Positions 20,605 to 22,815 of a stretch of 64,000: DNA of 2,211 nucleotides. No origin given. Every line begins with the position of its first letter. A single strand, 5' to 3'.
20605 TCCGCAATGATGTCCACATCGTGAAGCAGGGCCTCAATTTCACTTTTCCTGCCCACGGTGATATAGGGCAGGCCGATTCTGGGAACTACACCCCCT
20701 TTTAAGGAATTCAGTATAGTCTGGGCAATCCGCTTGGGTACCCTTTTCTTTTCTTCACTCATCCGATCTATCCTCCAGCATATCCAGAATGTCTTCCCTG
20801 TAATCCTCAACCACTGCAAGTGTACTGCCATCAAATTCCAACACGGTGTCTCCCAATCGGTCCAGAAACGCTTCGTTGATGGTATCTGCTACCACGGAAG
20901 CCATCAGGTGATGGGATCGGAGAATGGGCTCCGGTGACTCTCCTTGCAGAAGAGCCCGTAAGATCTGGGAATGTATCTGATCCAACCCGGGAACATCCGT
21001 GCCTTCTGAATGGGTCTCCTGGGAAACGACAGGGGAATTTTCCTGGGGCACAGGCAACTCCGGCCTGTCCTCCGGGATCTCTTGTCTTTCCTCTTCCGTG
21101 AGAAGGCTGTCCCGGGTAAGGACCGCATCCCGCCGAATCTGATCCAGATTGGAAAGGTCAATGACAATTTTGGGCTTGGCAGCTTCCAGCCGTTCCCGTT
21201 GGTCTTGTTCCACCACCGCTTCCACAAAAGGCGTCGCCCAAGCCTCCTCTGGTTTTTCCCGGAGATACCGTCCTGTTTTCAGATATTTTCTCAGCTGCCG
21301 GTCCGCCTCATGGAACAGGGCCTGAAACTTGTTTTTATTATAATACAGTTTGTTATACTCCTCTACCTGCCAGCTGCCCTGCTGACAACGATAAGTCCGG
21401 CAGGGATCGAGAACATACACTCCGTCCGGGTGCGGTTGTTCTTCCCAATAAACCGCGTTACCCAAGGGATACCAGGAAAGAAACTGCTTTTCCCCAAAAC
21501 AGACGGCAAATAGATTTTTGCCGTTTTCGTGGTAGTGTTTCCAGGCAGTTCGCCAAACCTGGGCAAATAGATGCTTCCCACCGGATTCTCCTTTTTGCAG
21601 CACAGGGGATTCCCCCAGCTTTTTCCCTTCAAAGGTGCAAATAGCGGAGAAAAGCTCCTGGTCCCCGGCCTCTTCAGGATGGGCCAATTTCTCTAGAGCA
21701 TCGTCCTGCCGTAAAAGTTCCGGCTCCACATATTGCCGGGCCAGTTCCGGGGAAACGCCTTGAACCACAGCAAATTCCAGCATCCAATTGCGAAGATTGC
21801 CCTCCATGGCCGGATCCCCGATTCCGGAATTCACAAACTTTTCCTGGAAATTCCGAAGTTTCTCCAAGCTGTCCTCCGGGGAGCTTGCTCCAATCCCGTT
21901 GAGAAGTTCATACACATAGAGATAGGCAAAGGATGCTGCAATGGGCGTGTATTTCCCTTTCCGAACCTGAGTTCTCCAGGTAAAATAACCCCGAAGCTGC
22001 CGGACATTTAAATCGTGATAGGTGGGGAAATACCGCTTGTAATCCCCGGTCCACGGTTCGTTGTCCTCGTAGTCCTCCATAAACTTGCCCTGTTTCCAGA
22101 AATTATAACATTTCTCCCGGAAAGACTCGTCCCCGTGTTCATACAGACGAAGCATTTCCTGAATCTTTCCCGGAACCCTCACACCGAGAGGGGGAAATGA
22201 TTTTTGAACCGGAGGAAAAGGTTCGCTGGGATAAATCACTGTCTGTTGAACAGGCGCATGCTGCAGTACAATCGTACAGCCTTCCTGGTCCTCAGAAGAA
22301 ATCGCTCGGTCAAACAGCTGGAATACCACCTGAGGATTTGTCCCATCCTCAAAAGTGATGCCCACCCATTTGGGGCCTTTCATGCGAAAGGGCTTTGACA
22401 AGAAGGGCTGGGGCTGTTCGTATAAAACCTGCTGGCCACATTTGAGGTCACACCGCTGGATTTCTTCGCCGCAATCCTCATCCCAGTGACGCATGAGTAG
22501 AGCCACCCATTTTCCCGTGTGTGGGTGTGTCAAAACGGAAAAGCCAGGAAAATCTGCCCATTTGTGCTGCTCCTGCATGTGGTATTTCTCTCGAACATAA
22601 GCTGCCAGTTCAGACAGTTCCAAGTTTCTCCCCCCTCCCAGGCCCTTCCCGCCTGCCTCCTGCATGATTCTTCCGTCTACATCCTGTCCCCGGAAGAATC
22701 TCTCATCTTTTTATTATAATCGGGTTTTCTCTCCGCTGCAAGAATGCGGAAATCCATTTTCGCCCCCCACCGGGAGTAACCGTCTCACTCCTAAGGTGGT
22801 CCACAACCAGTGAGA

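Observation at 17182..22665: TerB-N/TerB-C protein + DUF2791-type ATPase + Lhr-like DEAH helicase operon (Shango-like defence system)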

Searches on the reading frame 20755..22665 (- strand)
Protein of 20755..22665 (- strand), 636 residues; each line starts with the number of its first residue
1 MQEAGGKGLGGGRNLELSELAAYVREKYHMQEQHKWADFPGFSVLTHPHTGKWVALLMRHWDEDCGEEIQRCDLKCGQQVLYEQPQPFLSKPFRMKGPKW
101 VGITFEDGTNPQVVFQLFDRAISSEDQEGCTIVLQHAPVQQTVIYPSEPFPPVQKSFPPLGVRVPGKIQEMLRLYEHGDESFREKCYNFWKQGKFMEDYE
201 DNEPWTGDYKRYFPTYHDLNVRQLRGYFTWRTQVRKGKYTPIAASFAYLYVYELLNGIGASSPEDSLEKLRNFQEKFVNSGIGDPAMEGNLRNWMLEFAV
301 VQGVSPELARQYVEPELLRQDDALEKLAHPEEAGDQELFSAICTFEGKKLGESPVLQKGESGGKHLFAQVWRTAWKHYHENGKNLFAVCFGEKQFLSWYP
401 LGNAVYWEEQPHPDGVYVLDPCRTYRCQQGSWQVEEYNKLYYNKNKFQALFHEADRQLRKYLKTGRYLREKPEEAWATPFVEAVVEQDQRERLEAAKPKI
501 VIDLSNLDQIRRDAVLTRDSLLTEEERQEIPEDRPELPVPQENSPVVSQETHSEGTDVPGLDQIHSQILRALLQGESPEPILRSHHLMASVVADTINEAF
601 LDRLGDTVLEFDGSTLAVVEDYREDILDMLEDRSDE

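Call 6: search_protein_families(library=pfam, proteins=[window:20755-22665:-], max_evalue=0.01)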
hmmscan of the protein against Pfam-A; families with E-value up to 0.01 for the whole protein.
window:20755-22665:- (636 aa): 2 families
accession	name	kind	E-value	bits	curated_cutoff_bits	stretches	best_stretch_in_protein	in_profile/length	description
PF15615.11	TerB_C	-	3.3e-26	92.7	26.3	1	486-626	3-147/148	TerB-C domain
PF13208.11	TerB_N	-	4.4e-26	92.4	25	1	161-381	10-200/207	TerB N-terminal domain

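Call 7: search_protein_families(library=padloc, proteins=[window:20755-22665:-], max_evalue=0.01)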
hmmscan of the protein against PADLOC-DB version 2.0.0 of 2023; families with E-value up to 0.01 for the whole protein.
window:20755-22665:- (636 aa): 1 family
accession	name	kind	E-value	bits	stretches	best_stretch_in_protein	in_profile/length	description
PDLC03958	SngA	-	1e-82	277.5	1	58-630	9-527/528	-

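Call 8: search_protein_families(library=ncbifam, proteins=[window:20755-22665:-], max_evalue=0.01)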
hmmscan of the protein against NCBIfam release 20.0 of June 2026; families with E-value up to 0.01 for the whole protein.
window:20755-22665:- (636 aa): 0 families

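Call 19: find_homologous_proteins(query=window:20755-22665:-, max_evalue=0.001)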
Query window:20755-22665:- (636 aa): 1388 proteins with E <= 0.001 among 8000 candidates; the best 120 are listed.
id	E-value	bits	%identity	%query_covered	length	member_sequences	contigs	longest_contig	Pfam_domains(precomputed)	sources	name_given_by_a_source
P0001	0.0e+0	1437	96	100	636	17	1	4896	PF13208.12,PF15615.12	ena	-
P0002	5.7e-247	839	58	97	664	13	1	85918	PF13208.12,PF15615.12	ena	-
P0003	1.6e-246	838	57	97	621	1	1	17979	PF13208.12,PF15615.12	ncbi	-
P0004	2.7e-246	837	57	97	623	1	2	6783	PF13208.12,PF15615.12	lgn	-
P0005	3.5e-245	833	58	97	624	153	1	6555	PF13208.12,PF15615.12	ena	-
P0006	7.6e-245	832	59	97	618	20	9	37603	PF13208.12,PF15615.12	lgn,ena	-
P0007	1.2e-243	828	58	97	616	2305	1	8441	PF13208.12,PF15615.12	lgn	-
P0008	9.2e-243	825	57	97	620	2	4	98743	PF13208.12,PF15615.12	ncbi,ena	-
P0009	2.0e-242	824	57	97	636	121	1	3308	PF13208.12,PF15615.12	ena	-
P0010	2.0e-242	824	57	97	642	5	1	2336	PF13208.12,PF15615.12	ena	-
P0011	2.5e-242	824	57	98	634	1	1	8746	PF13208.12,PF15615.12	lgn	-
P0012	4.7e-242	823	56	98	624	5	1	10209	PF13208.12,PF15615.12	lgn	-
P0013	2.1e-241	821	57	98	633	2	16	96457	PF13208.12,PF15615.12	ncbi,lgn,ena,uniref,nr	ncbi:MAG TPA: TerB N-terminal domain-containing protein [Candidatus Eisenbergiella merdipullorum]|un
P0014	2.7e-241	821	55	98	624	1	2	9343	PF13208.12,PF15615.12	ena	-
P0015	7.7e-241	819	56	98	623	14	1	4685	PF13208.12,PF15615.12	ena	-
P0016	1.4e-240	818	56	97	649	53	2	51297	PF13208.12,PF15615.12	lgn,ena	-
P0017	2.2e-240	818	55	99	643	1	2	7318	PF13208.12,PF15615.12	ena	-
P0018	2.8e-240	817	55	98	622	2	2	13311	PF13208.12,PF15615.12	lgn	-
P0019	1.2e-239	815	57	97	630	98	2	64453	PF13208.12,PF15615.12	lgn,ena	-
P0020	1.4e-239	815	57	96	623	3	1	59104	PF13208.12,PF15615.12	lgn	-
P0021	2.7e-239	814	55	97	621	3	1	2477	PF13208.12,PF15615.12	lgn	-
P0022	5.6e-239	813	57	97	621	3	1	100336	PF13208.12,PF15615.12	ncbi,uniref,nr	ncbi:TerB N-terminal domain-containing protein [Ructibacterium gallinarum]|uniref:TerB N-terminal do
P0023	1.1e-238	812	57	97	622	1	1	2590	PF13208.12,PF15615.12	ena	-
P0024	1.8e-236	805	56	97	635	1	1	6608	PF13208.12,PF15615.12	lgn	-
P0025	2.2e-236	804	56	97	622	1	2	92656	PF13208.12,PF15615.12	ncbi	-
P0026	2.7e-236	804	55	97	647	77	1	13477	PF13208.12,PF15615.12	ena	-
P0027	4.1e-236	804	56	97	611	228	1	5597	PF13208.12,PF15615.12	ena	-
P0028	5.7e-236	803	55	98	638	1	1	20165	PF13208.12,PF15615.12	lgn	-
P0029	3.1e-235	801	55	97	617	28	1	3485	PF13208.12,PF15615.12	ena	-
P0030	3.5e-235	800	56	97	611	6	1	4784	PF13208.12,PF15615.12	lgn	-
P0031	5.9e-235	800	56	97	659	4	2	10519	PF13208.12,PF15615.12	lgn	-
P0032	3.4e-233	794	49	97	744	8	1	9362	PF13208.12,PF15615.12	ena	-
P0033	4.4e-233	794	50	98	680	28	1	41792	PF13208.12,PF15615.12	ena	-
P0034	6.2e-233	793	55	98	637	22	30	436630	PF13208.12,PF15615.12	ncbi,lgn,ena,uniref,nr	ncbi:MAG TPA: TerB N-terminal domain-containing protein [Candidatus Scatomonas pullistercoris]|unire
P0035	1.7e-232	792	52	98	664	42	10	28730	PF13208.12,PF15615.12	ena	-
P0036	2.3e-232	791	54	98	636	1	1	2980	PF13208.12,PF15615.12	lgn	-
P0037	2.3e-231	788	56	98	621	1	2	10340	PF13208.12,PF15615.12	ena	-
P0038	5.9e-231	786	55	98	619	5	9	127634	PF13208.12,PF15615.12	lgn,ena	-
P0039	9.4e-231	786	54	97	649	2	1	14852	PF13208.12,PF15615.12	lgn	-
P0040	1.3e-230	785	54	97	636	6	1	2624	PF13208.12,PF15615.12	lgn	-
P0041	3.0e-230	784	58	64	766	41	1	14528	PF13208.12,PF15615.12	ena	-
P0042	7.6e-230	783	55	97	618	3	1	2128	PF13208.12,PF15615.12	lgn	-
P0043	1.8e-227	775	53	98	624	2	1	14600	PF13208.12,PF15615.12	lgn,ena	-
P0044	4.3e-227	774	52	97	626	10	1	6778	PF13208.12,PF15615.12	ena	-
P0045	4.5e-227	774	54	98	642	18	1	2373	PF13208.12,PF15615.12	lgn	-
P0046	6.4e-227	773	54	97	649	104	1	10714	PF13208.12,PF15615.12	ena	-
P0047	7.1e-227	773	55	97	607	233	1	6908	PF13208.12,PF15615.12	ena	-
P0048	7.6e-227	773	53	98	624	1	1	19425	PF13208.12,PF15615.12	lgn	-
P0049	1.6e-226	772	55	97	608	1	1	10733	PF13208.12,PF15615.12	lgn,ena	-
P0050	6.4e-226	770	56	97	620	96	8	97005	PF13208.12,PF15615.12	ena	-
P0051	6.4e-226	770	52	97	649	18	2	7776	PF13208.12,PF15615.12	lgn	-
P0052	3.4e-225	767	53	98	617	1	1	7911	PF13208.12,PF15615.12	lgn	-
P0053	1.1e-224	766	55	96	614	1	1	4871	PF13208.12,PF15615.12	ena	-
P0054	2.1e-224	765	54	98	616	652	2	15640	PF13208.12,PF15615.12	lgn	-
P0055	2.6e-224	765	52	97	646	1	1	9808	PF13208.12,PF15615.12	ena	-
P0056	8.8e-224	763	55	97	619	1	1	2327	PF13208.12,PF15615.12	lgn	-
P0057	1.3e-223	762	51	97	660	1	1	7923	PF13208.12,PF15615.12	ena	-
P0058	1.3e-223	762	54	97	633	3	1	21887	PF13208.12,PF15615.12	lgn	-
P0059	2.2e-223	761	51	97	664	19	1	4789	PF13208.12,PF15615.12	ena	-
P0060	2.4e-223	761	50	73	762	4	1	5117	PF13208.12,PF15615.12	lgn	-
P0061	1.4e-222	759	53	97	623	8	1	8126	PF13208.12,PF15615.12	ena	-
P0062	1.9e-222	758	55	97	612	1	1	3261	PF13208.12,PF15615.12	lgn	-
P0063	5.3e-222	757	50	73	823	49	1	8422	PF13208.12,PF15615.12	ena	-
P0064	6.5e-222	757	50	97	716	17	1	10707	PF13208.12,PF15615.12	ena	-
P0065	1.1e-221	756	54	97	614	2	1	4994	PF13208.12,PF15615.12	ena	-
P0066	1.2e-221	756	54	97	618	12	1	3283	PF13208.12,PF15615.12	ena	-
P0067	7.7e-221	753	53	98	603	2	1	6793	PF13208.12,PF15615.12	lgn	-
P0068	9.0e-221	753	53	98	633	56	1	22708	PF13208.12,PF15615.12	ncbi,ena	-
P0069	1.3e-220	752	54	98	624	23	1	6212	PF13208.12,PF15615.12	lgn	-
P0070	1.6e-220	752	53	98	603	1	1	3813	PF13208.12,PF15615.12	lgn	-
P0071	1.7e-220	752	53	98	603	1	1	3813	PF13208.12,PF15615.12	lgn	-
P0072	2.0e-220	752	53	98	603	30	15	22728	PF13208.12,PF15615.12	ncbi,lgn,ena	-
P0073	2.7e-220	751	53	97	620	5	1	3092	PF13208.12,PF15615.12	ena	-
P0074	2.8e-220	751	54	98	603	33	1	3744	PF13208.12,PF15615.12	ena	-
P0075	1.8e-218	745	52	98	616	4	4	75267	PF13208.12,PF15615.12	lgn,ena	-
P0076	5.9e-218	744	53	98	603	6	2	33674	PF13208.12,PF15615.12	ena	-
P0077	1.6e-217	742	50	74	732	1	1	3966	PF13208.12,PF15615.12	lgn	-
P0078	1.6e-217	742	53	97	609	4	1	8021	PF13208.12,PF15615.12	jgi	-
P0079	2.9e-217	741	54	97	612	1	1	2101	PF13208.12,PF15615.12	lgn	-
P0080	4.7e-217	741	52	97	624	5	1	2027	PF13208.12,PF15615.12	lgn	-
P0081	6.0e-217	740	52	98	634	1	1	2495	PF13208.12,PF15615.12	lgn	-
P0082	8.3e-217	740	48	97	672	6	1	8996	PF13208.12,PF15615.12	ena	-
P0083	8.9e-217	740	51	97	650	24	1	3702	PF13208.12,PF15615.12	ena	-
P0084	8.9e-217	740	52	97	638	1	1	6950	PF13208.12,PF15615.12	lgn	-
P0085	2.1e-216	738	51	97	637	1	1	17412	PF13208.12,PF15615.12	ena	-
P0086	9.8e-216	736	52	97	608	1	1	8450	PF13208.12,PF15615.12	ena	-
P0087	1.1e-215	736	52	97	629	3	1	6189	PF13208.12,PF15615.12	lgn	-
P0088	1.8e-215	735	50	77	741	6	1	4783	PF13208.12,PF15615.12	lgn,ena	-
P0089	2.9e-215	735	52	98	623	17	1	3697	PF13208.12,PF15615.12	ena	-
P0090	5.7e-215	734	53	97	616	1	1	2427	PF13208.12,PF15615.12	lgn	-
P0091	6.6e-215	733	53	98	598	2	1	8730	PF13208.12,PF15615.12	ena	-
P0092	7.7e-215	733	52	97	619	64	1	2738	PF13208.12,PF15615.12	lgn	-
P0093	8.7e-215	733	52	97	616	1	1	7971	PF13208.12,PF15615.12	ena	-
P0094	8.8e-215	733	52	97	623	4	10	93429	PF13208.12,PF15615.12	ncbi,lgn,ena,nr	ncbi:MAG: TerB N-terminal domain-containing protein [Oscillospiraceae bacterium]|nr:TerB N-terminal 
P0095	9.2e-215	733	54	97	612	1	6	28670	PF13208.12,PF15615.12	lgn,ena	-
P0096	1.1e-214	733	52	97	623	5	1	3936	PF13208.12,PF15615.12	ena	-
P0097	1.9e-214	732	52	97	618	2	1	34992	PF13208.12,PF15615.12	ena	-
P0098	2.4e-214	732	54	96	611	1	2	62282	PF13208.12,PF15615.12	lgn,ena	-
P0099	2.5e-214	732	51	98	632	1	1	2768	PF13208.12,PF15615.12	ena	-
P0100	3.3e-214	731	51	97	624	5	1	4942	PF13208.12,PF15615.12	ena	-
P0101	4.6e-214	731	47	82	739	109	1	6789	PF13208.12,PF15615.12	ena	-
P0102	4.7e-214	731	53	97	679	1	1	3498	PF13208.12,PF15615.12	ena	-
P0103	5.7e-214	730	52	97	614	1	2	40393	PF13208.12,PF15615.12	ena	-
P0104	7.1e-214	730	49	97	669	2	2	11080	PF13208.12,PF15615.12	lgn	-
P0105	8.9e-214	730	52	97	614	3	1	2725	PF13208.12,PF15615.12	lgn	-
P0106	1.5e-213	729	52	97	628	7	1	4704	PF13208.12,PF15615.12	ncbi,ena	-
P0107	1.8e-213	729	52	97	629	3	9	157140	PF13208.12,PF15615.12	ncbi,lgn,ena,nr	ncbi:MAG: TerB N-terminal domain-containing protein [Anaerolineaceae bacterium]|nr:TerB N-terminal d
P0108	1.9e-213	729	52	97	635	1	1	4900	PF13208.12,PF15615.12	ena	-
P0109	3.0e-213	728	51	97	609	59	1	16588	PF13208.12,PF15615.12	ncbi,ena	-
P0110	3.4e-213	728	52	97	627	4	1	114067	PF13208.12,PF15615.12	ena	-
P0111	4.0e-213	728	52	97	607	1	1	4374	PF13208.12,PF15615.12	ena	-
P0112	4.7e-213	727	51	97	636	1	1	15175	PF13208.12,PF15615.12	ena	-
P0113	2.3e-212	725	51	97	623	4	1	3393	PF13208.12,PF15615.12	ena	-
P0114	3.8e-212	724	51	97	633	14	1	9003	PF13208.12,PF15615.12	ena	-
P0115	8.0e-212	723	52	97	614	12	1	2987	PF13208.12,PF15615.12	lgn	-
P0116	1.2e-211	723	51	97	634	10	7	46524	PF13208.12,PF15615.12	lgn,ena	-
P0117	1.3e-211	723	52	97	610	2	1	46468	PF13208.12,PF15615.12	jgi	-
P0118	6.6e-211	720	52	97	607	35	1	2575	PF13208.12,PF15615.12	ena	-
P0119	7.3e-211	720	52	97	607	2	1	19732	PF13208.12,PF15615.12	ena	-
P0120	1.6e-210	719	50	98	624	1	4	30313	PF13208.12,PF15615.12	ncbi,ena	-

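Call 22: search_solved_structures(query=A1, max_evalue=1)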
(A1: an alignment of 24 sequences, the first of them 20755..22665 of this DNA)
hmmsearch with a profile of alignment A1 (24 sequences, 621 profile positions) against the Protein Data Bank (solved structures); distinct sequences matched with E-value up to 1: 3.
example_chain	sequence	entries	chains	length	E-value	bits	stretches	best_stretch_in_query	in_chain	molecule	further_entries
2kfp_A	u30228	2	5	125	1.8e-09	39.8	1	4-104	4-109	PSPTO_3016 protein | uncharacterized protein PSPTO_3016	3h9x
9bgm_a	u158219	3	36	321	0.22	13.1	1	468-617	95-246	gp75 tail tube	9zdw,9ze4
29sb_A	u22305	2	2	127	0.22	13.1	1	416-469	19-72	KABLE2.5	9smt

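Call 30: find_related_loci(query=A1, collection=genome_contigs, flank=8000)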
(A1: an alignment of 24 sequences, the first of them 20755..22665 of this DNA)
Query A1 (636 aa) in genome_contigs; peptide patterns used: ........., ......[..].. (x = any residue, [..] = any of these).
600 stretches matched a pattern (row limit reached: there are more); 592 encode a relative of the query (tblastn E <= 1e-3); the best 80 are kept; 80 distinct loci.
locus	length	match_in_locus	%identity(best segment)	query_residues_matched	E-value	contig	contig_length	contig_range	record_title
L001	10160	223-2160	55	12-630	0e+0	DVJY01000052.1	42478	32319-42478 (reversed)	MAG TPA_asm: Candidatus Scybalocola faecipullorum isolate CHK194-7924 CHK194__C163728_L42478_ERR3414589, whole genome sh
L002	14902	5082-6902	54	11-636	0e+0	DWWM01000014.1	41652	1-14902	MAG TPA_asm: Candidatus Merdibacter merdavium isolate CHK187-11901 CHK187__C61383_L41652_SAMEA5754831, whole genome shot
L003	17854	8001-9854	56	12-630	0e+0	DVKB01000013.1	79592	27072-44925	MAG TPA_asm: Candidatus Scatomonas merdigallinarum isolate CHK191-20366 CHK191__C163718_L79592_ERR3414586, whole genome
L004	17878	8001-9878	52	11-630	0e+0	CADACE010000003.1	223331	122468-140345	MAG: uncultured Chloroflexi bacterium isolate RUG13159 genome assembly, contig: RUG13159_asm_3, whole genome shotgun seq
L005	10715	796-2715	53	8-636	0e+0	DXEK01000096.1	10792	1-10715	MAG TPA_asm: Candidatus Fusicatenibacter merdavium isolate CHK183-1962 CHK183__C178509_L10792_SAMEA5754827, whole genome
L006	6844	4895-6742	53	11-632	0e+0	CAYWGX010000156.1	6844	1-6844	MAG TPA_asm: uncultured Leptolinea sp. isolate SRP278969_co1_434 genome assembly, contig: NODE_17669_length_6844_cov_10.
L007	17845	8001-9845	52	12-632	0e+0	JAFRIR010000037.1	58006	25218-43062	MAG: Flexilinea sp. isolate RGIG2505 Goat_Jejunum-3__c103538, whole genome shotgun sequence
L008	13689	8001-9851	52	17-630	0e+0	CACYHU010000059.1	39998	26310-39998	MAG: uncultured Chloroflexi bacterium isolate RUG11948 genome assembly, contig: RUG11948_asm_59, whole genome shotgun se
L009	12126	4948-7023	49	11-630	0e+0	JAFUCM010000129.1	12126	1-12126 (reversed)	MAG: Eubacterium sp. isolate RGIG4369 Roe_deer_Jejunum-3__c72254, whole genome shotgun sequence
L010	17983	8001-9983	49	11-630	0e+0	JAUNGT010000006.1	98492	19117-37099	MAG: Eubacteriales bacterium isolate S27M_St_35 NODE_88_length_98492_cov_90.110121, whole genome shotgun sequence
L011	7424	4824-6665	50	14-630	0e+0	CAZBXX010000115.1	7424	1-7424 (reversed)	MAG TPA_asm: uncultured Oscillospiraceae bacterium isolate SRP278969_co1_214 genome assembly, contig: NODE_15612_length_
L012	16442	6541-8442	49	12-635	0e+0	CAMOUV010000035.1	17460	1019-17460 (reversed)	MAG: uncultured Blautia sp. isolate SRR873601_bin.45_metaWRAP_v1.3_MAG genome assembly, contig: NODE_9197_length_17460_c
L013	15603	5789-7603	51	5-626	0e+0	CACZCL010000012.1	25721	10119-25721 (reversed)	MAG: Ruminococcaceae bacterium isolate RUG12493 genome assembly, contig: RUG12493_asm_12, whole genome shotgun sequence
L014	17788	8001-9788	50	15-630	0e+0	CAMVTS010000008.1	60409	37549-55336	MAG TPA_asm: uncultured Clostridia bacterium isolate SRR8387717_bin.50_metaWRAP_v1.3_MAG genome assembly, contig: ERZ142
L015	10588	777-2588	49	10-626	0e+0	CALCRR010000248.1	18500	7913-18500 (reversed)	MAG TPA_asm: uncultured Ruminococcus sp. isolate ERR1278105_bin.198_CONCOCT_v1.1_MAG genome assembly, contig: ERZ842401.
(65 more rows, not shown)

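Call 34: predict_structure(alignment_id=A1)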
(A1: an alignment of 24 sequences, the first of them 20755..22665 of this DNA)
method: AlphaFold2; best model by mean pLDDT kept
length: 636 residues; sequences in the alignment: 24
mean_pLDDT: 77.8   pTM: 0.54
mean pLDDT of the five models: 77.8, 76.9, 76.3, 73.9, 72.9
residues with pLDDT >= 90: 212; 70-90: 278; 50-70: 58; < 50: 88
segments of 3 or more residues with pLDDT < 50: 1-12, 125-160, 207-211, 529-556, 633-636
pLDDT, mean of each block of 10 residues (from residue 1): 32 73 83 70 76 84 80 88 87 83 87 87 51 30 32 35 74 75 76 88 58 67 86 91 84 91 95 94 83 91 93 91 96 96 91 91 97 96 93 85 68 88 89 82 90 96 86 94 96 80 72 67 50 36 29 44 88 89 87 89 80 83 81 44
secondary structure, 60 per line:
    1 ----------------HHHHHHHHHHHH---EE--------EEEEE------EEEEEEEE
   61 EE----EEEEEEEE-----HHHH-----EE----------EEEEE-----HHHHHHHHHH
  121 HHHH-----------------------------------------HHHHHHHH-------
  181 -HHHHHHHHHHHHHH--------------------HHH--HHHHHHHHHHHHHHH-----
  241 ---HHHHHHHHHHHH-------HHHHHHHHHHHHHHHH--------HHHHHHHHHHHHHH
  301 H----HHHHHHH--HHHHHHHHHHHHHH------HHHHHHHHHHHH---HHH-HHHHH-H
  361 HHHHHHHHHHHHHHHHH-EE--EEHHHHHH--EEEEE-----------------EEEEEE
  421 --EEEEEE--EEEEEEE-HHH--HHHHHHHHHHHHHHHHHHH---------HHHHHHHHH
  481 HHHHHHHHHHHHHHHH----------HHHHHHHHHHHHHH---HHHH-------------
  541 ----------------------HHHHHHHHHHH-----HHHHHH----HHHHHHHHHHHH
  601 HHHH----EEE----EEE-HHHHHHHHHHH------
elements in order: H17-28 E42-46 E53-62 E67-74 H80-83 E101-105 H111-124 H166-173 H182-195 H221-235 H244-255 H263-278 H287-301 H306-312 H315-328 H335-346 H354-358 H360-377 H385-390 E393-397 E415-420 E423-428 E431-437 H444-462 H472-496 H507-520 H524-527 H563-573 H579-584 H589-604 E609-611 E616-618 H620-630
